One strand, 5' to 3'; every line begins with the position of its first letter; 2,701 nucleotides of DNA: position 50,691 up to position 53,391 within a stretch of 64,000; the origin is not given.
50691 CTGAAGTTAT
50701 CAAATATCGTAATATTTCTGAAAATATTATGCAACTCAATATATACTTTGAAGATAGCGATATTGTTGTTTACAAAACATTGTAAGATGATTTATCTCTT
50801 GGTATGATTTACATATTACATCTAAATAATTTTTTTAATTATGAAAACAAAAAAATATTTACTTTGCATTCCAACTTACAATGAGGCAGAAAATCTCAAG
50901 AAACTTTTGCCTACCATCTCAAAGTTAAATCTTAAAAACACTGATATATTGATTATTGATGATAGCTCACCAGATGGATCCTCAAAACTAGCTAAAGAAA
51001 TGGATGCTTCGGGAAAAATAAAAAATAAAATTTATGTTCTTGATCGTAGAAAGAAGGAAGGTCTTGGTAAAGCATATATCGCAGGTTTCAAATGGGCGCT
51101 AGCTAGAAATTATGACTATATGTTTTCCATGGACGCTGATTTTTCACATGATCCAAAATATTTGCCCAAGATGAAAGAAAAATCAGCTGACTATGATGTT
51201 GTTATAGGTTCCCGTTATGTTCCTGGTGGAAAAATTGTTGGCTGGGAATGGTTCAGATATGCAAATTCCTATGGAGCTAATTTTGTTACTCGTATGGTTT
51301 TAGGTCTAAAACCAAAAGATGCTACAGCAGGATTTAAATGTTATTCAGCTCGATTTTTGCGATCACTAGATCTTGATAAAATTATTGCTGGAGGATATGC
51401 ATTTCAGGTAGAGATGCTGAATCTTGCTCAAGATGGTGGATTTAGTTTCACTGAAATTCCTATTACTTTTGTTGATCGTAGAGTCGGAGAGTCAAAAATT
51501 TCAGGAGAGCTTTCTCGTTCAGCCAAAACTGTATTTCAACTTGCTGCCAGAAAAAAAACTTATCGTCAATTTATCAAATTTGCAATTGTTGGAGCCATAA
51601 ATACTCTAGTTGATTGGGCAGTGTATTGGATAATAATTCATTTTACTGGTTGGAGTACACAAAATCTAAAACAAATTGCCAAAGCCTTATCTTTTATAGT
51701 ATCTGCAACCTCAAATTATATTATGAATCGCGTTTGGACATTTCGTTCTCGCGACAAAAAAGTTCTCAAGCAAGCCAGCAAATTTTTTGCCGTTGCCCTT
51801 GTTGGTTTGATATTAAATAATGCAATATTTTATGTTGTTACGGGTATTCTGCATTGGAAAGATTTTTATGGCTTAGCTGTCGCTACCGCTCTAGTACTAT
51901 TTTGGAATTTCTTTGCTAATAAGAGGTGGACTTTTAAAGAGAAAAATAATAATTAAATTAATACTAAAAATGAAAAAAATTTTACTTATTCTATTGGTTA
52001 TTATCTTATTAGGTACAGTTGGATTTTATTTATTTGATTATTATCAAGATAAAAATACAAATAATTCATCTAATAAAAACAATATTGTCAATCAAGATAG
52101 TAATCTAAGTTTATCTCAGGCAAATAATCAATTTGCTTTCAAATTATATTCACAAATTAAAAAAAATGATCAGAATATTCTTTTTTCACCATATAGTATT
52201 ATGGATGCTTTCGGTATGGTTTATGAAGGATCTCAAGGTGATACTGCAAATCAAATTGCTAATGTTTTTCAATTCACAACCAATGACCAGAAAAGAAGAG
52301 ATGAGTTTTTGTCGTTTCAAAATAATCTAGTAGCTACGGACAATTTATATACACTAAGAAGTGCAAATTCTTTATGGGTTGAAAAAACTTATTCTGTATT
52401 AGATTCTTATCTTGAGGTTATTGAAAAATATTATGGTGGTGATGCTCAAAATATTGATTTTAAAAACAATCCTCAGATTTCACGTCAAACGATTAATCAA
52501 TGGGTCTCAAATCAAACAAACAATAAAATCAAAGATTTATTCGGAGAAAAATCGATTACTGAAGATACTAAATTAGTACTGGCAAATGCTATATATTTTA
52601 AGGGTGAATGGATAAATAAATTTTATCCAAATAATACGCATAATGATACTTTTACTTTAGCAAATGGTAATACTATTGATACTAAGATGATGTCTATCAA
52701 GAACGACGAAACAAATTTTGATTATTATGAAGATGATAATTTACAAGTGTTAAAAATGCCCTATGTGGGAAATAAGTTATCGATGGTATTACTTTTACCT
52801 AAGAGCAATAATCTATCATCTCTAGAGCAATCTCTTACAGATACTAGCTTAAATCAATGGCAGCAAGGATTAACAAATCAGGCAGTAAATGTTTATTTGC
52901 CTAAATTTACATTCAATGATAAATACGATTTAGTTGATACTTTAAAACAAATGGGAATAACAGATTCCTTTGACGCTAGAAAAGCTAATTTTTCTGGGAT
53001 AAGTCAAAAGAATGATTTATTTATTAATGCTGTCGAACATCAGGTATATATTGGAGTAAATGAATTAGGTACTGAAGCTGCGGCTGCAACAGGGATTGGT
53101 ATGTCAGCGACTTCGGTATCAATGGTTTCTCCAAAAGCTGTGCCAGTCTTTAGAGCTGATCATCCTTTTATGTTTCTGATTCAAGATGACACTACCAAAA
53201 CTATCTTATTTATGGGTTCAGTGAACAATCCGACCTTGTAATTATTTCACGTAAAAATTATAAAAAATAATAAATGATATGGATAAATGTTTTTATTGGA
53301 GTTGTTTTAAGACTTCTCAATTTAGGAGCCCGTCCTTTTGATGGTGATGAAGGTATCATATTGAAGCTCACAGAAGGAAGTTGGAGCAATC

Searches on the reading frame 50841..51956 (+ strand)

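Call 21: search_protein_families(library=pfam, proteins=[window:50841-51956:+], max_evalue=0.0001)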
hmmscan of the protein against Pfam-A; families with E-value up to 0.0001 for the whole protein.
window:50841-51956:+ (371 aa): 2 families
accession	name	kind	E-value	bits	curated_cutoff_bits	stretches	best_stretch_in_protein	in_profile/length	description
PF04138.20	GtrA_DPMS_TM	-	6.5e-27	94.5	26.1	1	246-365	1-117/117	GtrA/DPMS, transmembrane domain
PF00535.33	Glycos_transf_2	-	6.7e-25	88.4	23.3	1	9-173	3-164/168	Glycosyl transferase family 2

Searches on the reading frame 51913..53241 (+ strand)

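Call 21: search_protein_families(library=pfam, proteins=[window:51913-53241:+], max_evalue=0.0001)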
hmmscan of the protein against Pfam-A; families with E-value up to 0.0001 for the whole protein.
window:51913-53241:+ (442 aa): 1 family
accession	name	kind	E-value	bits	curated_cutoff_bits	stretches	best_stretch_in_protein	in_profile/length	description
PF00079.25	Serpin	-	9.3e-121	403.9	27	1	69-440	1-370/370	Serpin (serine protease inhibitor)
